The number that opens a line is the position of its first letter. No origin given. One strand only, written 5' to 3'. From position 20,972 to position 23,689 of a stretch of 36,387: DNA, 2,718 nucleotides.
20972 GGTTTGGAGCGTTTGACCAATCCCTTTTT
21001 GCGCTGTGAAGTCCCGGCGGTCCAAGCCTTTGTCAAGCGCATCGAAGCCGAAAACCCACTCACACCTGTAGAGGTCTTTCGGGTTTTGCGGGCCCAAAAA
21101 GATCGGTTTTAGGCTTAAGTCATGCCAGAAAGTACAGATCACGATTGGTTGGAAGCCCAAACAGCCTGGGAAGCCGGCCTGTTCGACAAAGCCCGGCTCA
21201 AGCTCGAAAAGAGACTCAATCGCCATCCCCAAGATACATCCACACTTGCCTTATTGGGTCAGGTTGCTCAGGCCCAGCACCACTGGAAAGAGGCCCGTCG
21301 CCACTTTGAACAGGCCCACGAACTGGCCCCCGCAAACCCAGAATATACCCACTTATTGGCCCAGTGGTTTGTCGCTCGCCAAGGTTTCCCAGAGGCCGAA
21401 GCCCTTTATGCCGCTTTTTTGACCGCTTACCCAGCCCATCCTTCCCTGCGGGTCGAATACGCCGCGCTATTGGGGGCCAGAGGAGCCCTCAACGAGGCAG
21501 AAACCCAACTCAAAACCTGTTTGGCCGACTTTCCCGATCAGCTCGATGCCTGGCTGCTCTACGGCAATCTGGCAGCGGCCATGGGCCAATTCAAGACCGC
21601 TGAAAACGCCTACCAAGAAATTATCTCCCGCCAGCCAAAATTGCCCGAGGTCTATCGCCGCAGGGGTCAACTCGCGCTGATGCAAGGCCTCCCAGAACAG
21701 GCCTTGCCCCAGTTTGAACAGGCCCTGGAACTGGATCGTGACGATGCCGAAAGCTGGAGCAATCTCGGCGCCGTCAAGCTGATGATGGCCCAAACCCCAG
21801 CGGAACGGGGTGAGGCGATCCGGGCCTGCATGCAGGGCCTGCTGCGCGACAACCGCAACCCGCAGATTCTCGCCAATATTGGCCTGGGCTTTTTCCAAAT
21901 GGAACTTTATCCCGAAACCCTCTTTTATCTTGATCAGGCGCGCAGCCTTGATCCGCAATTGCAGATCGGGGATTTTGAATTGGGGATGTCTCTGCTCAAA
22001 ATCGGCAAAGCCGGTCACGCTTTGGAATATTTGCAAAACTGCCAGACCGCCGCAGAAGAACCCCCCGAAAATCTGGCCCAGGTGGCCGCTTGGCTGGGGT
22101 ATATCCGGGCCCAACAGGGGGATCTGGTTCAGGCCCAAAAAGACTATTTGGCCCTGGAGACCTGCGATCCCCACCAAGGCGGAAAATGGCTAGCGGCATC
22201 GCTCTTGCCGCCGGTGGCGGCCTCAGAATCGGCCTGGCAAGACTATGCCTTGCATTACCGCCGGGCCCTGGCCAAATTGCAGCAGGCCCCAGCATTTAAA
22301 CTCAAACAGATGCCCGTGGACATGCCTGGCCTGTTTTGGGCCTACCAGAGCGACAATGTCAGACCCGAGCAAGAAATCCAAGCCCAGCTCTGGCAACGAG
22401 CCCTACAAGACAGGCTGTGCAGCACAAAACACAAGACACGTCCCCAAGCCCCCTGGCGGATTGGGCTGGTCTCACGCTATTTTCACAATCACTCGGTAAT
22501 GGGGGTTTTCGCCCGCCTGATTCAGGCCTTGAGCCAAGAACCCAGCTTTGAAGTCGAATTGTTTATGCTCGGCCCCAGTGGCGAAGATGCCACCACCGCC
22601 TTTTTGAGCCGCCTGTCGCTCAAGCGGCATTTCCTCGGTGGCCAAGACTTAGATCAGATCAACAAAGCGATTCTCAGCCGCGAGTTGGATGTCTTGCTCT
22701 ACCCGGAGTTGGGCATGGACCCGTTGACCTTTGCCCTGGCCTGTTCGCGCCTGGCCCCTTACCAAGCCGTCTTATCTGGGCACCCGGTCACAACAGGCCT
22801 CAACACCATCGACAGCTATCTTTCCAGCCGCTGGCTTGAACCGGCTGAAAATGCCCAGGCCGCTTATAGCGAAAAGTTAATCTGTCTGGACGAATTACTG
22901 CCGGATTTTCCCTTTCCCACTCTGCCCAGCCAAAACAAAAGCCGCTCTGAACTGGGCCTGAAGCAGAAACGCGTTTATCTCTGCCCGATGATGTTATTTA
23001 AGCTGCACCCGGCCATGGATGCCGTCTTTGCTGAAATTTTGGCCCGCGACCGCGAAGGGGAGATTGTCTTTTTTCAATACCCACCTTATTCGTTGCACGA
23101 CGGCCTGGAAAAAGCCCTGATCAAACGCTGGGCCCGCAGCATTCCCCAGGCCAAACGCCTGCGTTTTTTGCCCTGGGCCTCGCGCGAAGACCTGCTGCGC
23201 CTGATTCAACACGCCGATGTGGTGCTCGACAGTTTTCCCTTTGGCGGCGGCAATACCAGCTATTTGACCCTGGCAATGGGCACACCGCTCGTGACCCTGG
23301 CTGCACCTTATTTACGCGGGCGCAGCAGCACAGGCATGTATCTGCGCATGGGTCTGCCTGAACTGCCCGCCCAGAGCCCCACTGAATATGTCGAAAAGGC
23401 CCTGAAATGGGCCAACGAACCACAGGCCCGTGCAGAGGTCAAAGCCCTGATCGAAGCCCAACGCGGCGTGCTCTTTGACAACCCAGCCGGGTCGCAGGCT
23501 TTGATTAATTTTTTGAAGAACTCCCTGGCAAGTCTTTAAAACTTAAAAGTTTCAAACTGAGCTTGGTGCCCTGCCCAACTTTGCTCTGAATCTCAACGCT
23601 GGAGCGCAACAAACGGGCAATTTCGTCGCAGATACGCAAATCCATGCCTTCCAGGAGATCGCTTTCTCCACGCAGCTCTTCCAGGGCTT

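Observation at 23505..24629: Receiver domain fused to a kinase-like domain with Cys in place of the phospho-acceptor His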

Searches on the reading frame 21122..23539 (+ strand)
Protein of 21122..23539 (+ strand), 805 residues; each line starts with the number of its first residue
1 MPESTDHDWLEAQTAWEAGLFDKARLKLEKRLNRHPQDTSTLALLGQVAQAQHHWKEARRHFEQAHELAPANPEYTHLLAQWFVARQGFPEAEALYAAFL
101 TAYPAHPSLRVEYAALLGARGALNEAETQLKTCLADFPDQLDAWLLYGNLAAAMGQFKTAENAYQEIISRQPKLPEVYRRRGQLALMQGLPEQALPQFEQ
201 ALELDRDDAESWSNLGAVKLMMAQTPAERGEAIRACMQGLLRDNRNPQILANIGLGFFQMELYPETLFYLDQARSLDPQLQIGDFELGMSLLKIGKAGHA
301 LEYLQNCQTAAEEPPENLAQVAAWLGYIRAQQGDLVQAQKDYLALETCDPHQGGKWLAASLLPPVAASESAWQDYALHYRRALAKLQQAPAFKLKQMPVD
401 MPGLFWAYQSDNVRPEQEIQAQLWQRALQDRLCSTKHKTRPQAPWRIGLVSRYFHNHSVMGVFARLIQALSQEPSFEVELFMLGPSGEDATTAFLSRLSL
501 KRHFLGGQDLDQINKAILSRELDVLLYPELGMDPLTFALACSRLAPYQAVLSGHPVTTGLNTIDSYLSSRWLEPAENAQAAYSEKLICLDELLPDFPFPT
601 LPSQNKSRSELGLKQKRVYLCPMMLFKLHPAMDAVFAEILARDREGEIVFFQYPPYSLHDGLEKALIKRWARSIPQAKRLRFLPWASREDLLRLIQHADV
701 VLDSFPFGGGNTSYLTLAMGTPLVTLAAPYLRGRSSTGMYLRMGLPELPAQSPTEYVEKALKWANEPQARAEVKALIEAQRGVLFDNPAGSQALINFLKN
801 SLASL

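Call 3: search_protein_families(library=pfam, proteins=[window:21122-23539:+], max_evalue=1)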
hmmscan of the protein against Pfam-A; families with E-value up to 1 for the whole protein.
window:21122-23539:+ (805 aa): 29 families (the best 25 are shown)
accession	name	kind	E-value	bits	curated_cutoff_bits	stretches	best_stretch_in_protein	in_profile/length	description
PF13428.12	TPR_14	-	5.4e-18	64.1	23.5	6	142-184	2-44/44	Tetratricopeptide repeat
PF13844.12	Glyco_transf_41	-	1.7e-17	63.4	25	2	607-781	358-528/543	Glycosyl transferase family 41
PF00515.34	TPR_1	-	6.5e-17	61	27.8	4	176-208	2-34/34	Tetratricopeptide repeat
PF23914.1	TPR_CcmH_CycH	-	1.4e-15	57.9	42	3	26-86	37-97/158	Cytochrome c-type biogenesis protein H TPR domain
PF07719.23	TPR_2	-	8.4e-15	54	27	3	42-72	4-34/34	Tetratricopeptide repeat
PF13431.12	TPR_17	-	5.1e-14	51.7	24.4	3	198-226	2-30/34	Tetratricopeptide repeat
PF13432.12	TPR_16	-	6e-12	46.2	32.7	4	148-208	4-64/65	Tetratricopeptide repeat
PF14559.12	TPR_19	-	6.7e-12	46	25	4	119-178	3-62/68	Tetratricopeptide repeat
PF13414.12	TPR_11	-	4e-11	42.9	26.8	2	192-219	11-38/42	TPR repeat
PF13424.12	TPR_12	-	6.8e-11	42.6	30.1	3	141-206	3-76/77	Tetratricopeptide repeat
PF13181.12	TPR_8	-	2.8e-09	36.8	25.7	1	142-173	2-33/34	Tetratricopeptide repeat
PF13371.12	TPR_9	-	1.4e-06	28.7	35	2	150-209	4-63/73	Tetratricopeptide repeat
PF23240.1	HAT_PRP39_N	-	0.00027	21.5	27.7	1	86-158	27-99/168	PRP39 N-terminal HAT repeat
PF05843.20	Suf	-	0.00041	19.5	24.7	2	26-100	4-78/532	Suppressor of forked protein (Suf)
PF25063.1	ARM_TT21_C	-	0.00047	20.5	35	1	12-111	102-202/209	Tetratricopeptide repeat protein 21 C-terminal ARM domain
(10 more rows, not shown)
